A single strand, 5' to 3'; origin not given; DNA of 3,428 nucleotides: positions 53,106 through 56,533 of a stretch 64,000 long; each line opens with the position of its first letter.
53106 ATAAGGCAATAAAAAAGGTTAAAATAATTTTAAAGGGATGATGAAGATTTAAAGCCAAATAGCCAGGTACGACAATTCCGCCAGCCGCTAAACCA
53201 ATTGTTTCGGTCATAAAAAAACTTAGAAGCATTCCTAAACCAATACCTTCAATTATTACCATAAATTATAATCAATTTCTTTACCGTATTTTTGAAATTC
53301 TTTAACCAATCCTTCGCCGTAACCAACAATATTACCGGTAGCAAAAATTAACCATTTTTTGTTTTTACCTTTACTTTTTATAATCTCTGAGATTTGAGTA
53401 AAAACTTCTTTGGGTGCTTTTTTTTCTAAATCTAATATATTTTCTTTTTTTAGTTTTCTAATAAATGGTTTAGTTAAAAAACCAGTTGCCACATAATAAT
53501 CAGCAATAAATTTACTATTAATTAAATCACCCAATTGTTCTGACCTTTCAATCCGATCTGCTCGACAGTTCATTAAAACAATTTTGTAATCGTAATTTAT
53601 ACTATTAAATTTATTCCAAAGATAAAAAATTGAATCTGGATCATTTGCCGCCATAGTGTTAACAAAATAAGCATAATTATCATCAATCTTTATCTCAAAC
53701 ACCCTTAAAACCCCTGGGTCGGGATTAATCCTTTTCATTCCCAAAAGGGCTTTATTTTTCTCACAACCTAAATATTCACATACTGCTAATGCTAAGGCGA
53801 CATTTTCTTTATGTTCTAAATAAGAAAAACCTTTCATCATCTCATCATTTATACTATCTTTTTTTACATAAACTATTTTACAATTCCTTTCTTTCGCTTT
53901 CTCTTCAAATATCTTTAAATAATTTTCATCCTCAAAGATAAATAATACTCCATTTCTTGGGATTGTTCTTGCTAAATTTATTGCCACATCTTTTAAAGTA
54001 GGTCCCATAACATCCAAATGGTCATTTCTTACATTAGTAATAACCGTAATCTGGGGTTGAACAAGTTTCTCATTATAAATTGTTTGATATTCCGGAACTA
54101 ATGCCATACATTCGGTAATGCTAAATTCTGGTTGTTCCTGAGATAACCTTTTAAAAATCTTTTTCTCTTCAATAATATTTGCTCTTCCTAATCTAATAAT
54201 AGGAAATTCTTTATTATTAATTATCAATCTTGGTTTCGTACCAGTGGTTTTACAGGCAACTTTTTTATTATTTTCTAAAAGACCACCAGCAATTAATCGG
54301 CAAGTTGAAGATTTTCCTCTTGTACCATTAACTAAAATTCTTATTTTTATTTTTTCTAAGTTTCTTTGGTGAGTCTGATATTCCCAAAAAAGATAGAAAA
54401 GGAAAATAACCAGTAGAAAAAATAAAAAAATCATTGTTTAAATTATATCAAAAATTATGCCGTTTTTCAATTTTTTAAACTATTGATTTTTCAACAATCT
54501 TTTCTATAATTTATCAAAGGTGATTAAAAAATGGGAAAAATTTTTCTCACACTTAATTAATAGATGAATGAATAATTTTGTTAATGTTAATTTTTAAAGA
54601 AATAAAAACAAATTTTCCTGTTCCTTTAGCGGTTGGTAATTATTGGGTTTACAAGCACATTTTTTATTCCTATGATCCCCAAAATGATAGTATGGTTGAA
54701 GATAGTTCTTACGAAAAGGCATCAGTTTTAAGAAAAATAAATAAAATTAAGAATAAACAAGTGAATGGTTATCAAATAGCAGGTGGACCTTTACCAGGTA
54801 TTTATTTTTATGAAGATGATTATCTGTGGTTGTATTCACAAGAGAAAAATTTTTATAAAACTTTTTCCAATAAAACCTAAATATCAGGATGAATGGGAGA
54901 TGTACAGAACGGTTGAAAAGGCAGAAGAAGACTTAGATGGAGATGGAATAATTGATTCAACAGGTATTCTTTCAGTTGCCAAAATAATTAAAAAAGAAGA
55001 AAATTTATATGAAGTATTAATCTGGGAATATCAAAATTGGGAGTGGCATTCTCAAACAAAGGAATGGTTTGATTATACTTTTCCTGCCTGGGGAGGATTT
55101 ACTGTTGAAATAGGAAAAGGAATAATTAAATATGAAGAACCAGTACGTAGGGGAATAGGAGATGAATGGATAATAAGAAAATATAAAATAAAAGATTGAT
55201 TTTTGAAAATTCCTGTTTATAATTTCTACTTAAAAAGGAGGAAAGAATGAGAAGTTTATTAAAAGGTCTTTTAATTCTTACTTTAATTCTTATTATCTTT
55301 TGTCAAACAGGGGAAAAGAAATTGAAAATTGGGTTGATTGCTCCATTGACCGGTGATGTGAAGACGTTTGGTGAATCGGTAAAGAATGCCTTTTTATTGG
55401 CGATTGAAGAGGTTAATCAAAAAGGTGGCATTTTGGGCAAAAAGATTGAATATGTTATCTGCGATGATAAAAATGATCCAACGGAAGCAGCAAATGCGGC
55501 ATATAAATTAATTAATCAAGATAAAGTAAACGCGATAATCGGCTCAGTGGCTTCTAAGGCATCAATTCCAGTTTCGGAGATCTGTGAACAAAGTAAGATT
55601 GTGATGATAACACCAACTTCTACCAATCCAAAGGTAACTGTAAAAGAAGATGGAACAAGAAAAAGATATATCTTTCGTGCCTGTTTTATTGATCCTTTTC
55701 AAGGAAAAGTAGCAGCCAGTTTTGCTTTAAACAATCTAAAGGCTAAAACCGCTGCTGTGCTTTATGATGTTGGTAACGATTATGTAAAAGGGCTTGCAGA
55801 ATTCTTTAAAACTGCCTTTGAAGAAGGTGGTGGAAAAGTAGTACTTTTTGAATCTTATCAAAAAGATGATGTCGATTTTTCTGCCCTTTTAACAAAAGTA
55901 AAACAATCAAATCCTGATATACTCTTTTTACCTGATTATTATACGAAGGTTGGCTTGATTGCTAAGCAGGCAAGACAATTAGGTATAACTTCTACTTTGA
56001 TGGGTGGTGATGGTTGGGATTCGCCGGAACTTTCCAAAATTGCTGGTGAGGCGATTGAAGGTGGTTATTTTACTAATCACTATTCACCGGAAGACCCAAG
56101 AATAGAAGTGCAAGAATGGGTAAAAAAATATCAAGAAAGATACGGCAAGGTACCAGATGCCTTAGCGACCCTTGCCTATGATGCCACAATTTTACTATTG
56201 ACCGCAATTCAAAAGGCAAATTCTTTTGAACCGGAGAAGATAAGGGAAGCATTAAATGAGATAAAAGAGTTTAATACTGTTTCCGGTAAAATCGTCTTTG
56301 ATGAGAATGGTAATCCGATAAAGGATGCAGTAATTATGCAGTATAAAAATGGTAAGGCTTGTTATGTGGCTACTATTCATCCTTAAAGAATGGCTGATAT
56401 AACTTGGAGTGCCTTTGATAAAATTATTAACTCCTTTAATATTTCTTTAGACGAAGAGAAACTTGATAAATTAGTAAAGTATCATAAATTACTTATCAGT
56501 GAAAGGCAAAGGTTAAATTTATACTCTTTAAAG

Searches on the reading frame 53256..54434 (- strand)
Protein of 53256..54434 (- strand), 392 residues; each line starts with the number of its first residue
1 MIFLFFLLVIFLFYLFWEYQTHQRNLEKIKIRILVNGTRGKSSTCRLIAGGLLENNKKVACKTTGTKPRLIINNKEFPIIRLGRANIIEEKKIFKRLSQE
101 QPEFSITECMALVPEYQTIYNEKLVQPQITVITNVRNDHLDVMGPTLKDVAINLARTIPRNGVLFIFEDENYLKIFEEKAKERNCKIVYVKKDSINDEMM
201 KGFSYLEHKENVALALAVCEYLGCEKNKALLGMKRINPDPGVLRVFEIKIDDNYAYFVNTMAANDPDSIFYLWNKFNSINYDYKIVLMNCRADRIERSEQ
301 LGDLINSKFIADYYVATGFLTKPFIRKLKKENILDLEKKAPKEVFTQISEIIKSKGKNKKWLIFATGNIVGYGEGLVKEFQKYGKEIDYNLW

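Call 27: search_protein_families(library=pfam, proteins=[window:53256-54434:-], max_evalue=0.001)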
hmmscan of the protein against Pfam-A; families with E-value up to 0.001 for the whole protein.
window:53256-54434:- (392 aa): 1 family
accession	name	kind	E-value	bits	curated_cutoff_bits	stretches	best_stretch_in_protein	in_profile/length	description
PF08245.18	Mur_ligase_M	-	9.5e-14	52.2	24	1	35-214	1-168/200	Mur ligase middle domain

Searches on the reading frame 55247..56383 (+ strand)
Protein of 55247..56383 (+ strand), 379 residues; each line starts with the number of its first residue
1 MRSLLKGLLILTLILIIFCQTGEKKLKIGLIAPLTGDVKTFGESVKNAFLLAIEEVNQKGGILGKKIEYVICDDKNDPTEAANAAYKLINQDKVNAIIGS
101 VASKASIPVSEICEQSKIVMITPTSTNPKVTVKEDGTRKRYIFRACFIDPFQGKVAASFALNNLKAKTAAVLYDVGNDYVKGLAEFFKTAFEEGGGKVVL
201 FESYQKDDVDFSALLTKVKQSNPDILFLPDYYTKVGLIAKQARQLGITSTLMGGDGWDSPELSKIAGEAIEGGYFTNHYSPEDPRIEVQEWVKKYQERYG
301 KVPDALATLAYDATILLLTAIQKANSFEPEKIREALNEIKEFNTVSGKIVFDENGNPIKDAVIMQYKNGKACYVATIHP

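Call 47: search_protein_families(library=pfam, proteins=[window:55247-56383:+], max_evalue=0.001)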
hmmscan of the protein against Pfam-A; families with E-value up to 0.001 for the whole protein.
window:55247-56383:+ (379 aa): 3 families
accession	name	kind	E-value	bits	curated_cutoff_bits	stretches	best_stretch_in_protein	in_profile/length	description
PF13458.12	Peripla_BP_6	-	1.4e-74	252.3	31.7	1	26-369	2-342/343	Periplasmic binding protein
PF01094.35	ANF_receptor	-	1.1e-35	123.8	25.4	1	45-367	2-351/353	Receptor family ligand binding region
PF13433.12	Peripla_BP_5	-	3.1e-28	99.3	27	1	26-358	1-328/363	Periplasmic binding protein domain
